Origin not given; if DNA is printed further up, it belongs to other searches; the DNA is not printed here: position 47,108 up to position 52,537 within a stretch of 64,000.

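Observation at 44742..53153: AT-rich 8.4-kb island encoding an orphan minor-pilin / giant PilY1-like module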

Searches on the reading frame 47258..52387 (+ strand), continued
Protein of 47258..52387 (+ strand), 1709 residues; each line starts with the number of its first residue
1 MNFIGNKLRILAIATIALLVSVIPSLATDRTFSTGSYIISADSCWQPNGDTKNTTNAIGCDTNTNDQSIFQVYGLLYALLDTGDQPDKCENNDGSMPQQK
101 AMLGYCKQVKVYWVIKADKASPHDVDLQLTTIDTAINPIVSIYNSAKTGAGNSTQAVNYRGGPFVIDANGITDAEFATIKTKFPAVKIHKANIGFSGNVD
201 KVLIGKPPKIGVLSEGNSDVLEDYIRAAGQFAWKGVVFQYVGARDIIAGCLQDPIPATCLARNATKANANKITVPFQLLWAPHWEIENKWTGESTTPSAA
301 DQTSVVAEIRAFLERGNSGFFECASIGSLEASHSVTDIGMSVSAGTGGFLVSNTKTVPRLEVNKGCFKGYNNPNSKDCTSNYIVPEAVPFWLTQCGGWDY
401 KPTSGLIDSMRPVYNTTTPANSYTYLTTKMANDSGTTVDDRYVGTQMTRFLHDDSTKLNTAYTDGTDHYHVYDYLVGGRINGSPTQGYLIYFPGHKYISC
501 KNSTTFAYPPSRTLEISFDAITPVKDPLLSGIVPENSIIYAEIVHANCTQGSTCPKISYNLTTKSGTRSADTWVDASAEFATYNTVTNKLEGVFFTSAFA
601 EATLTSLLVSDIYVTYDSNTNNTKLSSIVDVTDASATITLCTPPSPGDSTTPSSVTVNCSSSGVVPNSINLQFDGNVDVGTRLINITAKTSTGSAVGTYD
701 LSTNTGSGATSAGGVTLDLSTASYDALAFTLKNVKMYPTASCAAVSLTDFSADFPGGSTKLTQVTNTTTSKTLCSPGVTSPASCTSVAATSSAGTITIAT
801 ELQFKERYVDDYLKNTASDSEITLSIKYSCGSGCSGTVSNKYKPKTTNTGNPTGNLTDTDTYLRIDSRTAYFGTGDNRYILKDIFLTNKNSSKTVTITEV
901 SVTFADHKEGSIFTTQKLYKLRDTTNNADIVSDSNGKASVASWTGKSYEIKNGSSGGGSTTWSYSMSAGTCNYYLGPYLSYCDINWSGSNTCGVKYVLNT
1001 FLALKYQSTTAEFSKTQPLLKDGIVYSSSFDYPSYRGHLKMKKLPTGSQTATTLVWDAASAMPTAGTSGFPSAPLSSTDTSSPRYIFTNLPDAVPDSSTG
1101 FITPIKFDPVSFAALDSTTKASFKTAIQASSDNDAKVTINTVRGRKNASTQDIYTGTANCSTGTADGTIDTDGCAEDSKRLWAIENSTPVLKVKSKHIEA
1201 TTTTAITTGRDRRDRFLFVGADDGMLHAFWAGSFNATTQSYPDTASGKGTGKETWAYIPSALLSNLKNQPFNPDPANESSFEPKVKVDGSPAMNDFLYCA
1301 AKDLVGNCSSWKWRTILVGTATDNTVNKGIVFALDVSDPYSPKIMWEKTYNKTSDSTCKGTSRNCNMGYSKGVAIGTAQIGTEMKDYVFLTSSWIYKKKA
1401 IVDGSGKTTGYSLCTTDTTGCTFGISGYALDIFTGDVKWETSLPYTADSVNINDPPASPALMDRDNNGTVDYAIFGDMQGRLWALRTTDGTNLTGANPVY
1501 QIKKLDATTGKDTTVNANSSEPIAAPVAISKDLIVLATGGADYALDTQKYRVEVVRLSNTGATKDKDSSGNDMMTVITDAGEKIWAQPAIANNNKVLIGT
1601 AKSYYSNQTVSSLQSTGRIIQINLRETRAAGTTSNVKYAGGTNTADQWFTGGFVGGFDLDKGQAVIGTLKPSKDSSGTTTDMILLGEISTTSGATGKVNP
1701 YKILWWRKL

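Call 69: find_encoding_contigs(protein=P0074, flank=10000, max_places=3)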
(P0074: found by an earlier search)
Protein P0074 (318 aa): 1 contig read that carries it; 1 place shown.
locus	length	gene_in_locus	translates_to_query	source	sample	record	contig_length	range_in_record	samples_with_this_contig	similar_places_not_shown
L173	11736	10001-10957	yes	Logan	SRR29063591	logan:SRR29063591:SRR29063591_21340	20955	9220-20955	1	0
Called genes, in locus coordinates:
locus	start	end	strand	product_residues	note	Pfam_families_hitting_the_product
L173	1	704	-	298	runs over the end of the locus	-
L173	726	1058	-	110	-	PF01155:HypA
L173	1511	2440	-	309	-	PF01715:IPPT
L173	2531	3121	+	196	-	PF03193:RsgA_GTPase (faint), PF01926:MMR_HSR1, PF02421:FeoB_N, PF00350:Dynamin_N (faint)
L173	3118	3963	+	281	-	PF02649:GCHY-1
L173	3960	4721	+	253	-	PF01048:PNP_UDP_1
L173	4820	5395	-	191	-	PF00691:OmpA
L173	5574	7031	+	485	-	PF00919:UPF0004, PF04055:Radical_SAM, PF18693:TRAM_2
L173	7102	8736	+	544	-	PF11845:Tll0287-like, PF02518:HATPase_c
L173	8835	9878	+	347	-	PF00022:Actin, PF06723:MreB_Mbl, PF11104:PilM_2 (faint), PF00012:HSP70, PF14450:FtsA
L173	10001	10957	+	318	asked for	PF00535:Glycos_transf_2, PF13641:Glyco_tranf_2_3 (weak)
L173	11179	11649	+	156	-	PF07963:N_methyl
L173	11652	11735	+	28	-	?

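Call 92: search_dna_similar(query=window:47258-52387:+, collection=plasmids, mode=protein, max_rows=8)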
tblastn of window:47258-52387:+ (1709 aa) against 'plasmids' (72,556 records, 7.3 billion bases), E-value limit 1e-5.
No match.

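Call 93: search_dna_similar(query=window:47258-52387:+, collection=phages, mode=protein, max_rows=8)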
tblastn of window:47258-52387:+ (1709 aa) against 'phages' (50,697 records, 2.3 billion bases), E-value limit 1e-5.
No match.
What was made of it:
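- There are no plasmid or phage homologues (calls 92, 93).
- Tried and rejected: No tblastn match (calls 92, 93).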
